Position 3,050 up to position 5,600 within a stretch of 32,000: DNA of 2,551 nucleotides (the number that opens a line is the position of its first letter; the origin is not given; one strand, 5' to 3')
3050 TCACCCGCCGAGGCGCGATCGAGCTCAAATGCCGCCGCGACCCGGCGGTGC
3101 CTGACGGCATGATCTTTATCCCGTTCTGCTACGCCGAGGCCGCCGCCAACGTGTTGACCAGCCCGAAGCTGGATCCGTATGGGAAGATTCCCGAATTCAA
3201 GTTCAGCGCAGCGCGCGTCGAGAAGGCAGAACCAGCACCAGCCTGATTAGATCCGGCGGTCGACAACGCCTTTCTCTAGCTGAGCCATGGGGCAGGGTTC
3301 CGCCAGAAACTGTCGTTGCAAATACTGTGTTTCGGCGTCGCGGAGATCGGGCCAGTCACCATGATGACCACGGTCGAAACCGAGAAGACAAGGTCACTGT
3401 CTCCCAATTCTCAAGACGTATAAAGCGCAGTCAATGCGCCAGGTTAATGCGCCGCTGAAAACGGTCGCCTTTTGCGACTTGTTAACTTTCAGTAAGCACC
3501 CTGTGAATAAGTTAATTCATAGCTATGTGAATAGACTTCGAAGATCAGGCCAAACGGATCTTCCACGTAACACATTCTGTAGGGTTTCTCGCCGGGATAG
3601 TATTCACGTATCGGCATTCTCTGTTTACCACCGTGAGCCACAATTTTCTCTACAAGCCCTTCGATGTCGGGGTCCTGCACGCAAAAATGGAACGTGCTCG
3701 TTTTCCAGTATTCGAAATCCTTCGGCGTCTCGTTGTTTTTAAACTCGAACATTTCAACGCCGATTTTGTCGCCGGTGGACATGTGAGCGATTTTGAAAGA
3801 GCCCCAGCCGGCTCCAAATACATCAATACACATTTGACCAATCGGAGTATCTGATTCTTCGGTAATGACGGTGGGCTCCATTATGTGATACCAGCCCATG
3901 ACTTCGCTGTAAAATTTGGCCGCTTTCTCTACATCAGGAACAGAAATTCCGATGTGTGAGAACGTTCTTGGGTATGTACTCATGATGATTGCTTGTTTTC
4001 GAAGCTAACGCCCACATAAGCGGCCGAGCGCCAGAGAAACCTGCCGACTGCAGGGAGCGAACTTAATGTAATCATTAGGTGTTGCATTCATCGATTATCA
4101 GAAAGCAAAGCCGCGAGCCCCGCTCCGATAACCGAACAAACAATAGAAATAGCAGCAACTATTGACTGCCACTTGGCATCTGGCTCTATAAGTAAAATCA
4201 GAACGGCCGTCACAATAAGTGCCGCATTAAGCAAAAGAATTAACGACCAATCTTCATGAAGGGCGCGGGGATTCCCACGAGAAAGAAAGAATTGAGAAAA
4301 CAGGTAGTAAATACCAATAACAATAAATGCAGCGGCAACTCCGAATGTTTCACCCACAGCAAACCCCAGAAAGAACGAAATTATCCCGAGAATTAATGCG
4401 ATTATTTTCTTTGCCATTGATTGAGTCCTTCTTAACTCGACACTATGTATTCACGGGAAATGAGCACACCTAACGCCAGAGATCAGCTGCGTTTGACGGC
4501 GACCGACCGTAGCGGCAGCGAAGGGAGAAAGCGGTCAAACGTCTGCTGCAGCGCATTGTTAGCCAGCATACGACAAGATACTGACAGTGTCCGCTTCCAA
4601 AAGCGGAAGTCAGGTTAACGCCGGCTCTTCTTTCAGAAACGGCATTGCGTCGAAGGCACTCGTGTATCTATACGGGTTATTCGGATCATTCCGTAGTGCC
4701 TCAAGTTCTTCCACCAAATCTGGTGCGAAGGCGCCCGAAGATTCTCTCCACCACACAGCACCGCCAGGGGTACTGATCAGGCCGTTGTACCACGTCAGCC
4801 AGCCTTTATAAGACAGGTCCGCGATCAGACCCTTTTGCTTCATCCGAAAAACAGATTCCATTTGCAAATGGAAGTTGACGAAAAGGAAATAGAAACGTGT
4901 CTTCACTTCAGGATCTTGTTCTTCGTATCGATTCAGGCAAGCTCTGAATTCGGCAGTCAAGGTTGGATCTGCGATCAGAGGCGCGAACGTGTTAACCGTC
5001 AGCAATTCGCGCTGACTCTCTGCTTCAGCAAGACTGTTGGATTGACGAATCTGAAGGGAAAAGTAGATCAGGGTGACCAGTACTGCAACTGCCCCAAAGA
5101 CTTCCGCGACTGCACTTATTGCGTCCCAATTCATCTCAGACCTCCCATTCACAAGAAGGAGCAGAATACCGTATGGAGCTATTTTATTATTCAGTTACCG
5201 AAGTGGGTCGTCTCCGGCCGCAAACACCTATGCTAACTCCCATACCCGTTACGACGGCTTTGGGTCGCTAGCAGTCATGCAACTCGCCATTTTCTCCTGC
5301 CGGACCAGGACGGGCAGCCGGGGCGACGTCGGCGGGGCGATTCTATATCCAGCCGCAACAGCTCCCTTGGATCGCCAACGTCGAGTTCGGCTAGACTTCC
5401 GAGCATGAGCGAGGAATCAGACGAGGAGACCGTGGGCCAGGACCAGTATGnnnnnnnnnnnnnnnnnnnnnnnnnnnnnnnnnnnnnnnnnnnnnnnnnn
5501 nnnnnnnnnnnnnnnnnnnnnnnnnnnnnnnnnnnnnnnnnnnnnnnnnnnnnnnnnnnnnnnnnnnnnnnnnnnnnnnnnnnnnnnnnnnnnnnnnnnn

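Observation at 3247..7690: Decayed chromosomal integron (intI remnant plus cassette array) between fdsA and the ribosomal-protein supercluster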

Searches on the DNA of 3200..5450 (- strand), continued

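Call 77: search_with_rna_model(model_id=R2, source=window, start=3400, end=4120, filters=off, max_evalue=10, show_alignments=6)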
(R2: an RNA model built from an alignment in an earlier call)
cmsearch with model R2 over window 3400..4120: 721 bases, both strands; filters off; matches with E-value up to 10: 9.
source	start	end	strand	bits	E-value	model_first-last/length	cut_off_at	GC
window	4003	4080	-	5.6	0.54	1-61/61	no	0.54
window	3418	3487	-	5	0.75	1-61/61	no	0.5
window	3505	3517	-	2.7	2.6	1-61/61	no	0.15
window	4061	4080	+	2.3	3.2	1-61/61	no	0.25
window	3521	3536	+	2.3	3.2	1-61/61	no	0.38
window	3799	3815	-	2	3.6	16-45/61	no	0.82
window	3521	3536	-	1.5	4.8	1-61/61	no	0.38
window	3548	3633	+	1.1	5.9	13-52/61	no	0.5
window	3442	3487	+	0.3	9.1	1-61/61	no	0.5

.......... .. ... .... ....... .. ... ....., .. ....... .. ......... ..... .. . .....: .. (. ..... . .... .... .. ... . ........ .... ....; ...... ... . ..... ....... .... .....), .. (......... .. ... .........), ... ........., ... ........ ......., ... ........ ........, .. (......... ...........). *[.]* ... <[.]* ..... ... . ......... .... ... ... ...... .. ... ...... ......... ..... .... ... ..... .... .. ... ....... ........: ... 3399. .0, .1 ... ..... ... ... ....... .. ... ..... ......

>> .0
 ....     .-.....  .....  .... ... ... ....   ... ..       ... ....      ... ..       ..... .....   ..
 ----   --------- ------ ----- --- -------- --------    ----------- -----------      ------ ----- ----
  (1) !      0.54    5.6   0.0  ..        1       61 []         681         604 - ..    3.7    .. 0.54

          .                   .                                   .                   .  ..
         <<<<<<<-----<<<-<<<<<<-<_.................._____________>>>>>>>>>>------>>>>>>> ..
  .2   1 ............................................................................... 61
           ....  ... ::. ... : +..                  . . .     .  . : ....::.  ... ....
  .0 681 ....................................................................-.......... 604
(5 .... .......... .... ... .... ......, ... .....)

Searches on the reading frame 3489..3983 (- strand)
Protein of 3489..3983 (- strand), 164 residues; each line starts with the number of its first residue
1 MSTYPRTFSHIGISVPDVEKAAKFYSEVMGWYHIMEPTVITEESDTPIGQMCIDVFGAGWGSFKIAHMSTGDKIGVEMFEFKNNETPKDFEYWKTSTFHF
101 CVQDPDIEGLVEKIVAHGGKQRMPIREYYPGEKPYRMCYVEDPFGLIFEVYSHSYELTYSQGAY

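Call 6: search_protein_families(library=pfam, proteins=[window:3489-3983:-], max_evalue=0.01)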
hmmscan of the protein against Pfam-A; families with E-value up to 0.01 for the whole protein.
window:3489-3983:- (164 aa): 4 families
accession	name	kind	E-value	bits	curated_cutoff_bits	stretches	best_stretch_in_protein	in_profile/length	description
PF00903.31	Glyoxalase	-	4.1e-14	53.4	20.6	1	8-150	2-121/121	Glyoxalase/Bleomycin resistance protein/Dioxygenase superfamily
PF13669.12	Glyoxalase_4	-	6.2e-07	30.1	27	1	10-139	2-109/109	Glyoxalase/Bleomycin resistance protein/Dioxygenase superfamily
PF18029.7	Glyoxalase_6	-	5.1e-05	24.3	23.6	1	11-150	2-105/106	Glyoxalase-like domain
PF22677.2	Ble-like_N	-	0.0001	22.4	24.5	1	8-31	2-25/41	Bleomycin resistance protein-like N-terminal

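Call 16: search_protein_families(library=ncbifam, proteins=[window:3489-3983:-], max_evalue=0.01)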
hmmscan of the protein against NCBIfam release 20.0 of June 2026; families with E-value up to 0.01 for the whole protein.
window:3489-3983:- (164 aa): 5 families
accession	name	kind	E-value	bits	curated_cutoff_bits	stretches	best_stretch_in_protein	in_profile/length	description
TIGR03645.1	glyox_marine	hypoth_equivalog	1.4e-88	295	262.05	1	4-164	1-162/162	lactoylglutathione lyase family protein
TIGR00068.2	glyox_I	equivalog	6.1e-06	26.2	120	0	4-24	84-104/143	lactoylglutathione lyase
TIGR03081.1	metmalonyl_epim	equivalog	4.6e-05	24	114.95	1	8-42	2-35/129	methylmalonyl-CoA epimerase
NF050075.1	SMU1112c_YaeR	equivalog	0.00012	22.3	140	0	8-151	4-124/125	SMU1112c/YaeR family gloxylase I-like metalloprotein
NF053614.1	AfsKbindKbpAStmc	equivalog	0.0032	17.2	250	0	11-37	8-34/231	AfsK-binding protein KbpA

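Call 50: find_encoding_contigs(protein=window:3489-3983:-, flank=6000, max_places=6)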
Protein window:3489-3983:- (164 aa): 5 contigs read that carry it; 5 places shown.
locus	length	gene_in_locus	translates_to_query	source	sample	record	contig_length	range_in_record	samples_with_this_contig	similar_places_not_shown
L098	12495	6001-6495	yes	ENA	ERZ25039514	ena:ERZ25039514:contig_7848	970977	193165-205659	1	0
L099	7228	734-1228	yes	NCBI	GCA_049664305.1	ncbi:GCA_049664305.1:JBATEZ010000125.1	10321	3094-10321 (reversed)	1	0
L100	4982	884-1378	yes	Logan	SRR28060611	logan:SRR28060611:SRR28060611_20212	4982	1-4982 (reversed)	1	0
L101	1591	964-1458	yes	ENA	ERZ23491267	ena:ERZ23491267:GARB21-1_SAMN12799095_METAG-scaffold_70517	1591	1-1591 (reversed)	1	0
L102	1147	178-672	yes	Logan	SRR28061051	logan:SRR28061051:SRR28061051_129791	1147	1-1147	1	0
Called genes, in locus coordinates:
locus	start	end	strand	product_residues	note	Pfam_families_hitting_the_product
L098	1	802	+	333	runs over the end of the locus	PF01193:RNA_pol_L, PF01000:RNA_pol_A_bac, PF03118:RNA_pol_A_CTD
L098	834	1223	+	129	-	PF01196:Ribosomal_L17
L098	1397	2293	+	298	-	PF06189:5-nucleotidase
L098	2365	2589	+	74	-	-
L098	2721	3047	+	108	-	PF12893:Lumazine_bd_2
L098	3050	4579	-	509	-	PF01073:3Beta_HSD (weak), PF01370:Epimerase (weak), PF05368:NmrA, PF13460:NAD_binding_10, PF11066:DUF2867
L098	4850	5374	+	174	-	-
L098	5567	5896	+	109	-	-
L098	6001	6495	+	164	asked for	PF00903:Glyoxalase, PF13669:Glyoxalase_4 (weak)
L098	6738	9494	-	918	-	PF00111:Fer2 (weak), PF13510:Fer2_4, PF14697:Fer4_21 (weak), PF22117:Fer4_Nqo3 (weak), PF12838:Fer4_7, PF04879:Molybdop_Fe4S4, PF00384:Molybdopterin, PF01568:Molydop_binding, +3 more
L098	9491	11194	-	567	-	PF01257:2Fe-2S_thioredx, PF01512:Complex1_51K, PF10589:NADH_4Fe-4S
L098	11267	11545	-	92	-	PF02597:ThiS (weak)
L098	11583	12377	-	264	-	PF19842:YqeC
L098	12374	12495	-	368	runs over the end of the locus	PF14870:PSII_BNR (faint), PF25852:DUF6242_C (faint), PF02012:BNR (faint), PF15902:Sortilin-Vps10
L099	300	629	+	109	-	-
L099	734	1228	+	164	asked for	PF00903:Glyoxalase, PF13669:Glyoxalase_4 (weak)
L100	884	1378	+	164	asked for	PF00903:Glyoxalase, PF13669:Glyoxalase_4 (weak)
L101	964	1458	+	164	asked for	PF00903:Glyoxalase, PF13669:Glyoxalase_4 (weak)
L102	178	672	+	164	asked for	PF00903:Glyoxalase, PF13669:Glyoxalase_4 (weak)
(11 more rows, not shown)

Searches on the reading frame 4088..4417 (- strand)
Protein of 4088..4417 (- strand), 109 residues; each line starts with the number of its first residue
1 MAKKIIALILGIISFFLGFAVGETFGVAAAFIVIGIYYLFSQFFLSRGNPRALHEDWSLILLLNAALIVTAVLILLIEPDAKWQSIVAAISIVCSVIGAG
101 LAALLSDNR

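Call 6: search_protein_families(library=pfam, proteins=[window:4088-4417:-], max_evalue=0.01)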
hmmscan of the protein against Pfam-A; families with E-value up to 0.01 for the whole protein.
window:4088-4417:- (109 aa): 0 families

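Call 16: search_protein_families(library=ncbifam, proteins=[window:4088-4417:-], max_evalue=0.01)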
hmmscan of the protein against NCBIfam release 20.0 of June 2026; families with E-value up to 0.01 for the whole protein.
window:4088-4417:- (109 aa): 0 families

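Call 55: find_encoding_contigs(protein=window:4088-4417:-, flank=5000, max_places=8)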
Protein window:4088-4417:- (109 aa): 22 contigs read that carry it; 8 places shown.
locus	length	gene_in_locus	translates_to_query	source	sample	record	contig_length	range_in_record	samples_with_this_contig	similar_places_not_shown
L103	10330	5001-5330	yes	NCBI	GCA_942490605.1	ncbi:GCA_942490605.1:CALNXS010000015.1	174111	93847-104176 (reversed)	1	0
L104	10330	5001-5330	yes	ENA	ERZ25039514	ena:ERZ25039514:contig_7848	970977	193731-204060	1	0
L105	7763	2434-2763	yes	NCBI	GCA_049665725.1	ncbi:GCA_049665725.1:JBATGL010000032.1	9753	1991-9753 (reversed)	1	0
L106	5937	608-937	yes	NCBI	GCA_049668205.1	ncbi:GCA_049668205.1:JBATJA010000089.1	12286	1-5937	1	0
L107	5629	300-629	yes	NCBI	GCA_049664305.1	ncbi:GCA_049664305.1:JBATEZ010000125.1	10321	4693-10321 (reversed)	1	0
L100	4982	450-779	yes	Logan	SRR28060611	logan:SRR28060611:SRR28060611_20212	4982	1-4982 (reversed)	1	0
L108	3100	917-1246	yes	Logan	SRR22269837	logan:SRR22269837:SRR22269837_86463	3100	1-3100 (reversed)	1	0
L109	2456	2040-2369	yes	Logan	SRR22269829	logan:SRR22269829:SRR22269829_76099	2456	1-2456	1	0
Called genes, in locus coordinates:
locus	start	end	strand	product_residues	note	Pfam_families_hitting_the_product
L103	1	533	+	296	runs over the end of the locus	PF06189:5-nucleotidase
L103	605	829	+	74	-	-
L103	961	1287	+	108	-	PF12893:Lumazine_bd_2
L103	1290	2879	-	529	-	PF01073:3Beta_HSD (weak), PF01370:Epimerase (weak), PF05368:NmrA, PF13460:NAD_binding_10, PF11066:DUF2867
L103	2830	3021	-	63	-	PF01527:HTH_Tnp_1, PF13384:HTH_23 (weak), PF13518:HTH_28 (weak)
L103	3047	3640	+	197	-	-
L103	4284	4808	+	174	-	-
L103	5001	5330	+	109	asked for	-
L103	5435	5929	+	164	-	PF00903:Glyoxalase, PF13669:Glyoxalase_4 (weak)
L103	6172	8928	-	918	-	PF00111:Fer2 (weak), PF13510:Fer2_4, PF14697:Fer4_21 (weak), PF22117:Fer4_Nqo3 (weak), PF12838:Fer4_7, PF04879:Molybdop_Fe4S4, PF00384:Molybdopterin, PF01568:Molydop_binding, +3 more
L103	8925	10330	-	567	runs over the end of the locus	PF01257:2Fe-2S_thioredx, PF01512:Complex1_51K, PF10589:NADH_4Fe-4S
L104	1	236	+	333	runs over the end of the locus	PF01193:RNA_pol_L, PF01000:RNA_pol_A_bac, PF03118:RNA_pol_A_CTD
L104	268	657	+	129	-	PF01196:Ribosomal_L17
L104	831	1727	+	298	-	PF06189:5-nucleotidase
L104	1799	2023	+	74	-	-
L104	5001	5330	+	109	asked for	-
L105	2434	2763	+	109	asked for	-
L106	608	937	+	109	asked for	-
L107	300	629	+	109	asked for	-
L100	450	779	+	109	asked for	-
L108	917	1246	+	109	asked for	-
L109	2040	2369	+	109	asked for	-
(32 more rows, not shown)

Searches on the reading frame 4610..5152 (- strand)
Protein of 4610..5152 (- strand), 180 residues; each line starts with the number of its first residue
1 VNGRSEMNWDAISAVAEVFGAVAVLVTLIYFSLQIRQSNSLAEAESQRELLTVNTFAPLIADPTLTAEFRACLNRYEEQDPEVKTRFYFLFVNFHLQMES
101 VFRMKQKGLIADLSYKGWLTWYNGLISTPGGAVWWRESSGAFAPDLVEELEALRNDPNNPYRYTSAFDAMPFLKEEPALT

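Call 6: search_protein_families(library=pfam, proteins=[window:4610-5152:-], max_evalue=0.01)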
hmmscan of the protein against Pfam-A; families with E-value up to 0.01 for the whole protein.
window:4610-5152:- (180 aa): 1 family
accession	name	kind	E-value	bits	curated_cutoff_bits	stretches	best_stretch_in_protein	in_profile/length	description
PF19560.4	DUF6082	-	0.0012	18.9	26.7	1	11-97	10-86/163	Family of unknown function (DUF6082)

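Call 16: search_protein_families(library=ncbifam, proteins=[window:4610-5152:-], max_evalue=0.01)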
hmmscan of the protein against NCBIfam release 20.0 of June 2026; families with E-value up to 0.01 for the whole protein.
window:4610-5152:- (180 aa): 0 families

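Call 54: find_encoding_contigs(protein=window:4610-5134:-, flank=5000, max_places=8)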
Protein window:4610-5134:- (174 aa): no gene with exactly this product is on record in the collection.
